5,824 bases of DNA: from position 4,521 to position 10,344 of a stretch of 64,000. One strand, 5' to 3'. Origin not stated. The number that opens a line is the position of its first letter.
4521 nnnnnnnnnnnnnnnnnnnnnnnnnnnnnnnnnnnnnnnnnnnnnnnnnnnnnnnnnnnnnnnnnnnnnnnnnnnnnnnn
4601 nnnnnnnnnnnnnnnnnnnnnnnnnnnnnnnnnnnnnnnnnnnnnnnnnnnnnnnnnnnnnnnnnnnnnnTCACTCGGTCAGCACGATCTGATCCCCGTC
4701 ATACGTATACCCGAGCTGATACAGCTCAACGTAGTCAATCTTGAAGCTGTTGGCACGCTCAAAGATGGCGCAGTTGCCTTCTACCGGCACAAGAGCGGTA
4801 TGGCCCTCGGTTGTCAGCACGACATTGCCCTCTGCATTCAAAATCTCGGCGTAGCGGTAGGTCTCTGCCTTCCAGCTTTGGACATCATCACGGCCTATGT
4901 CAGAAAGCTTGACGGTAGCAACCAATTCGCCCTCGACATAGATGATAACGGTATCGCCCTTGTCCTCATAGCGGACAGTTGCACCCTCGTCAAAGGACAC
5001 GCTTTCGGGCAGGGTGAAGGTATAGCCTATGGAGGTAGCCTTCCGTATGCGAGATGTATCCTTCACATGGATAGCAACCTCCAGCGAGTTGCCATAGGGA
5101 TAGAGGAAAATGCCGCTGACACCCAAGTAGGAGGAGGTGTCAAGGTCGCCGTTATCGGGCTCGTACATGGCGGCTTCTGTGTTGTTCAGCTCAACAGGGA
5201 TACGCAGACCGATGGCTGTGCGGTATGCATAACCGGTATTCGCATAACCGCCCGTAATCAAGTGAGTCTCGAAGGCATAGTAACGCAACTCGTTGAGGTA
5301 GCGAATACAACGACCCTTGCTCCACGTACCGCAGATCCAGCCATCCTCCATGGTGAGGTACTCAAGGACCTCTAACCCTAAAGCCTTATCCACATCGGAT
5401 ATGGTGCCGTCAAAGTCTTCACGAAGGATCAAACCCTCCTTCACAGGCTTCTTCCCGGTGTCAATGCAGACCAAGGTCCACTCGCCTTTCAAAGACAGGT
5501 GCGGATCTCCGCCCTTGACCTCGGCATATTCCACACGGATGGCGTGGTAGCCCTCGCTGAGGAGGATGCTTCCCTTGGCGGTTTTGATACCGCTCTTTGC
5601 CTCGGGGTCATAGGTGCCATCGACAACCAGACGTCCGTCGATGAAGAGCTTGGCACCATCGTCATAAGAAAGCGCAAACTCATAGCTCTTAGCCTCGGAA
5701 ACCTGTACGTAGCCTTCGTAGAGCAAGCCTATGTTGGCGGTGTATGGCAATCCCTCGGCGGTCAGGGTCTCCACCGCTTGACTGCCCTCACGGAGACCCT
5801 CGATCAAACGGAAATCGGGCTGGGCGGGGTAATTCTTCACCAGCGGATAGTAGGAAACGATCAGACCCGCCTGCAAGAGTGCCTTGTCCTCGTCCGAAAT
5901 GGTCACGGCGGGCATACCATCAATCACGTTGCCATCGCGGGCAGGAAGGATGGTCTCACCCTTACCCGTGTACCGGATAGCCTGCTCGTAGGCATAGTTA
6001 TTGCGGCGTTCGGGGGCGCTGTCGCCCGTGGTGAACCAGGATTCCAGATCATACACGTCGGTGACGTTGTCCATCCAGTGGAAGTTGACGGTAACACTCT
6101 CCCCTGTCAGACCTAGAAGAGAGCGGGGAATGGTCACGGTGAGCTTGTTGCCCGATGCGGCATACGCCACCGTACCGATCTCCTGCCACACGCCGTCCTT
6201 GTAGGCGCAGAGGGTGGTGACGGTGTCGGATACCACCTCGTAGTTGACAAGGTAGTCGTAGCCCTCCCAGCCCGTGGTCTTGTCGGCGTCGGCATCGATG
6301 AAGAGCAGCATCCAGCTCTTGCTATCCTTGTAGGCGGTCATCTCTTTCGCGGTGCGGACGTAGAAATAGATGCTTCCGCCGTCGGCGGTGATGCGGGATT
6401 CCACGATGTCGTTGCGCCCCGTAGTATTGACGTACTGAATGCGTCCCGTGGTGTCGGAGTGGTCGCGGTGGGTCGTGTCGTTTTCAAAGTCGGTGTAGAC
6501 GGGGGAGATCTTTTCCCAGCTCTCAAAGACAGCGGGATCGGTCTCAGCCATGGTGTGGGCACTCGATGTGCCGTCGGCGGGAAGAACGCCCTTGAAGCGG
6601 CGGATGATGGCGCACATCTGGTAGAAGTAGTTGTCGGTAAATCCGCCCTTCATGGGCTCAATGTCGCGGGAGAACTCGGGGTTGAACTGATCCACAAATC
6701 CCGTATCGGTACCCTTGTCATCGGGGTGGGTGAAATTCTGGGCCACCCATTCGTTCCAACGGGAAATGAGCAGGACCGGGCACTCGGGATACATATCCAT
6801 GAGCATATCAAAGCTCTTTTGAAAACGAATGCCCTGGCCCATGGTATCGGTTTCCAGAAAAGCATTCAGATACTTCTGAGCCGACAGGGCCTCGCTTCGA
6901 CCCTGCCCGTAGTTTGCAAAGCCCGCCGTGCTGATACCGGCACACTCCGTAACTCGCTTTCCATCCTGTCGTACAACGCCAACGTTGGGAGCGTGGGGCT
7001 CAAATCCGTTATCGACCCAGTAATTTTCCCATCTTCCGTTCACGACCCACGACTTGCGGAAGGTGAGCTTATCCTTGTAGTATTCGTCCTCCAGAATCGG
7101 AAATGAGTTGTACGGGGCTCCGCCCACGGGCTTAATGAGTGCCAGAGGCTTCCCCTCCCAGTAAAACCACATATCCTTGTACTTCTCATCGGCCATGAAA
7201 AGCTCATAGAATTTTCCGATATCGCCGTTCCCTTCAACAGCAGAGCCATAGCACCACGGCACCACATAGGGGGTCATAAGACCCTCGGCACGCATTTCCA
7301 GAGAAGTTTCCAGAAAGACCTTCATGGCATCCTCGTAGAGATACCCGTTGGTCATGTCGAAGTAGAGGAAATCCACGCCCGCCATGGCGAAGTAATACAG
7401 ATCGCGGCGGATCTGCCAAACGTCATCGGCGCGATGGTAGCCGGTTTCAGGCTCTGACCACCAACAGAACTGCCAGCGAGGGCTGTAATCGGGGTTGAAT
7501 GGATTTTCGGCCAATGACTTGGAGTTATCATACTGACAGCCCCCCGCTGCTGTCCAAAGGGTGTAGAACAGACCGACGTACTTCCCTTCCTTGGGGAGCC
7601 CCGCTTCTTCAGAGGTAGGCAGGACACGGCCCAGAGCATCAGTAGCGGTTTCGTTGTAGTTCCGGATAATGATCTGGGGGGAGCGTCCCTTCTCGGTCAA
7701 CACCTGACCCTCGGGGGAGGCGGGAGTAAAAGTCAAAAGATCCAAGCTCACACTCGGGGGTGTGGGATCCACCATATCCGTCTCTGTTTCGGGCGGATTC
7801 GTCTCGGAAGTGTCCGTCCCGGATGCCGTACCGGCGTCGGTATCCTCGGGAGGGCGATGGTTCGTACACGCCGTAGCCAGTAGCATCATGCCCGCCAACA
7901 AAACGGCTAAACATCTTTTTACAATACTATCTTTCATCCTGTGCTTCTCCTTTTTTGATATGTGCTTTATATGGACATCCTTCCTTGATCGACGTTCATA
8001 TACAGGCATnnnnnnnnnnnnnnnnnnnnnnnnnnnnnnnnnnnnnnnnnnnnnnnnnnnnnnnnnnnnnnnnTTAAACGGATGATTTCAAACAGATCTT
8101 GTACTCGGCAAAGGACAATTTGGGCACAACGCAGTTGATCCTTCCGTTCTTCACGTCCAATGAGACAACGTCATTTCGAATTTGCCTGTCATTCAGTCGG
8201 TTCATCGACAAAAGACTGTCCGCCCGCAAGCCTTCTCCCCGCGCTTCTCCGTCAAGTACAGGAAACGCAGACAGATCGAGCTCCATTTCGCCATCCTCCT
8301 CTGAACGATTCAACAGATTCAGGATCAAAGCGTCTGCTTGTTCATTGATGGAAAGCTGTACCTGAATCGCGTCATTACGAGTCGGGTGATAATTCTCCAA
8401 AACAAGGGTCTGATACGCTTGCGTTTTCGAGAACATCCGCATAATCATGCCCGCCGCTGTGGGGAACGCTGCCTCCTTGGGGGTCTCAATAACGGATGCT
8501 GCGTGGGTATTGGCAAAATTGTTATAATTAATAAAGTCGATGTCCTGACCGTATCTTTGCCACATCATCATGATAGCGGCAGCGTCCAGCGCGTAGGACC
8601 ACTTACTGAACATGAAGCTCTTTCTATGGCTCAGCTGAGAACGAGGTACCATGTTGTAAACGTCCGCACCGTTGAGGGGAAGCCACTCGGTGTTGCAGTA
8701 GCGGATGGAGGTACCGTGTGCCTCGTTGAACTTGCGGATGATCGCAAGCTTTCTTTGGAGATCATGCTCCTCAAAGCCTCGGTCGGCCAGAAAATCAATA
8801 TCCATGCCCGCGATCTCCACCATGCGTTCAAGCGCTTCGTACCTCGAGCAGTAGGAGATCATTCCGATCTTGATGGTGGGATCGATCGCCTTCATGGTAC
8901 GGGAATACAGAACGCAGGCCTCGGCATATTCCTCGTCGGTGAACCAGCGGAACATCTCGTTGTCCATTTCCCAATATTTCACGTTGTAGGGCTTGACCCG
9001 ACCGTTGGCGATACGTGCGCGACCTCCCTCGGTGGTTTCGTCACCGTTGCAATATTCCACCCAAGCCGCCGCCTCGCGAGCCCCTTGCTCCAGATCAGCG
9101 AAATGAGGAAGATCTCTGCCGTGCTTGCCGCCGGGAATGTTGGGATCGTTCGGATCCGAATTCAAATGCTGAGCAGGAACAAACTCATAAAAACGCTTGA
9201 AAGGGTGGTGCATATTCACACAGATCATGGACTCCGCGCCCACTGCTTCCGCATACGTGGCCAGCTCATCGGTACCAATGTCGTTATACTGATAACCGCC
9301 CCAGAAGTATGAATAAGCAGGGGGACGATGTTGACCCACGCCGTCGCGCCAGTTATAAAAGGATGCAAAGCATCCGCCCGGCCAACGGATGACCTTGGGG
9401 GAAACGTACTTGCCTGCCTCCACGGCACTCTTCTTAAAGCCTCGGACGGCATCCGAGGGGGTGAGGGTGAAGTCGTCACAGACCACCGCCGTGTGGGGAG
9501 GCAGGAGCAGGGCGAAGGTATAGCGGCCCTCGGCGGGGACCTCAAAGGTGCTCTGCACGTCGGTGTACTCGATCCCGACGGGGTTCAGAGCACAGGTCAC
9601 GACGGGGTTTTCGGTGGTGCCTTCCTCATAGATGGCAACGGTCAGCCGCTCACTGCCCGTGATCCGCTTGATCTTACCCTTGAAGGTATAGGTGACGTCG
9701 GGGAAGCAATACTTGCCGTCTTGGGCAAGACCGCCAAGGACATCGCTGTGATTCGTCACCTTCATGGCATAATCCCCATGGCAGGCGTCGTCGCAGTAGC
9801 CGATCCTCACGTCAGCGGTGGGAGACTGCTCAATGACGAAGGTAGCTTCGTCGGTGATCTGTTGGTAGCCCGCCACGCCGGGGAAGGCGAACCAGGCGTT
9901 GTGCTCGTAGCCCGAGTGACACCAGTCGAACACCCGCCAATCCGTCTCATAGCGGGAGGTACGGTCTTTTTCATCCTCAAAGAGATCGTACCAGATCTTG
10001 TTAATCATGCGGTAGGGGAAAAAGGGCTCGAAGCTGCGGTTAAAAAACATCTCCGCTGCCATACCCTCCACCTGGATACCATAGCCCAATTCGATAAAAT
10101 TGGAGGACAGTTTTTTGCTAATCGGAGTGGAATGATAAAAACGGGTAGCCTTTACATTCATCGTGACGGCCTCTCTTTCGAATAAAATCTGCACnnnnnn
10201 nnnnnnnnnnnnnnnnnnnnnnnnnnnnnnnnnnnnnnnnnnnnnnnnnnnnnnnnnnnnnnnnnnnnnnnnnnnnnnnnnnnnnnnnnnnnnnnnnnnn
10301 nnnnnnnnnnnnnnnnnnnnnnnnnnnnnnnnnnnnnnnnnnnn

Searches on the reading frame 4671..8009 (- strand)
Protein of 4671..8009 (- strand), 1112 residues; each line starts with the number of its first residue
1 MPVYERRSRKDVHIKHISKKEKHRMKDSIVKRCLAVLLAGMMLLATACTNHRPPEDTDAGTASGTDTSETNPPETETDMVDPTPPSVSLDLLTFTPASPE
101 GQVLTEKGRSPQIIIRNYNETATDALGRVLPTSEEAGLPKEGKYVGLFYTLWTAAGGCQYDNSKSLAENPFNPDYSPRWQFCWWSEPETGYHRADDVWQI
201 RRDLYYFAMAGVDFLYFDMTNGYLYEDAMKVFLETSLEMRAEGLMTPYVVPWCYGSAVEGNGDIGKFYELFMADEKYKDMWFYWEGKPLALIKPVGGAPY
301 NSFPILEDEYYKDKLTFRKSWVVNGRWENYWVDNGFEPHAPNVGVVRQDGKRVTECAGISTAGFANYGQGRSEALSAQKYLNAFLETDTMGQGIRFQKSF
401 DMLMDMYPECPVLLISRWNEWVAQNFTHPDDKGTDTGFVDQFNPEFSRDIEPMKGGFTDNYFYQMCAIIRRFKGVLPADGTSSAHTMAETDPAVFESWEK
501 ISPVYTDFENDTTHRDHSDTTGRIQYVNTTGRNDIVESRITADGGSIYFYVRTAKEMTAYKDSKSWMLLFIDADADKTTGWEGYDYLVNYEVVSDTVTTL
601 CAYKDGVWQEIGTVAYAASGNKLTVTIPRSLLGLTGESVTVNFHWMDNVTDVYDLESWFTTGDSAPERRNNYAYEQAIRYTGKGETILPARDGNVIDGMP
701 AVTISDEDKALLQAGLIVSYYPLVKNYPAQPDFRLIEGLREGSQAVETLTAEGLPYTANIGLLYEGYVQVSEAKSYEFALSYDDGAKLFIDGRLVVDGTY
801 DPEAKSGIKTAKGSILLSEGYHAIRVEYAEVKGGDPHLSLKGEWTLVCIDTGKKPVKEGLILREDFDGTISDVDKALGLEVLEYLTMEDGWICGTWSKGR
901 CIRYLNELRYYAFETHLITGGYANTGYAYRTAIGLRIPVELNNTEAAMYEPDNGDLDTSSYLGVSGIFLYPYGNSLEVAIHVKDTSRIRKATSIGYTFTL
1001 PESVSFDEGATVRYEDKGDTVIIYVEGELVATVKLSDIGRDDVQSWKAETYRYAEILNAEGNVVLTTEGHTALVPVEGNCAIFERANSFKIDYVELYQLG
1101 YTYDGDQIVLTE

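Call 74: search_protein_families(library=pfam, proteins=[window:4671-8009:-], max_evalue=0.00001)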
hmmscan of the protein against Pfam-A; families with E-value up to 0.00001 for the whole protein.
window:4671-8009:- (1112 aa): 1 family
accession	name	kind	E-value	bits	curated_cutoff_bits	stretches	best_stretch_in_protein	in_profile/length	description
PF07691.17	PA14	-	5e-09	36.6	24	1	763-837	49-127/147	PA14 domain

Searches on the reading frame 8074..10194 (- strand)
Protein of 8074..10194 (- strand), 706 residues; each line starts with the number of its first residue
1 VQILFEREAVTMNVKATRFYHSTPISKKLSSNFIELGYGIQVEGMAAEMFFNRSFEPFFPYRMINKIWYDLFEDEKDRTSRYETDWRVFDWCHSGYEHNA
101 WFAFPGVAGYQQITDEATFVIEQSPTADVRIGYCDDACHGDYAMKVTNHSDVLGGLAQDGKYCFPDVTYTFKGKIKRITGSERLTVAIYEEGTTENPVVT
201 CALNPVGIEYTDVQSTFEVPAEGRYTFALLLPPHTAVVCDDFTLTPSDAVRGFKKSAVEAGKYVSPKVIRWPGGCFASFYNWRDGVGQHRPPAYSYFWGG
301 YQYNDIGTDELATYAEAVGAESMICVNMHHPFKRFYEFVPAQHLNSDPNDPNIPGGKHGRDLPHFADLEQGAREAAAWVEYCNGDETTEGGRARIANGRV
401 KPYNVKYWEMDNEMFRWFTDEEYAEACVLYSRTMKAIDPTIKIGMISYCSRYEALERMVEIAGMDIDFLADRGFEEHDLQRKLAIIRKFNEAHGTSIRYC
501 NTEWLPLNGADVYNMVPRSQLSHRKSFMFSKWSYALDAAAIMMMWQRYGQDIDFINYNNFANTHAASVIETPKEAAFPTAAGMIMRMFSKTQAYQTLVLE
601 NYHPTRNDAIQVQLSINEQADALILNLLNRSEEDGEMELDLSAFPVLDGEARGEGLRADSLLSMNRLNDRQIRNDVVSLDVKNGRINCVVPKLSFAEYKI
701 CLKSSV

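Call 74: search_protein_families(library=pfam, proteins=[window:8074-10194:-], max_evalue=0.00001)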
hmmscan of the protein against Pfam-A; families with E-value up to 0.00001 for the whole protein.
window:8074-10194:- (706 aa): 1 family
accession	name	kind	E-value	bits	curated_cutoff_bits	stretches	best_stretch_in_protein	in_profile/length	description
PF22848.2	ASD1_dom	-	5.3e-07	29.9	22.2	1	265-415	7-151/239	Alpha-L-arabinofuranosidase 1 domain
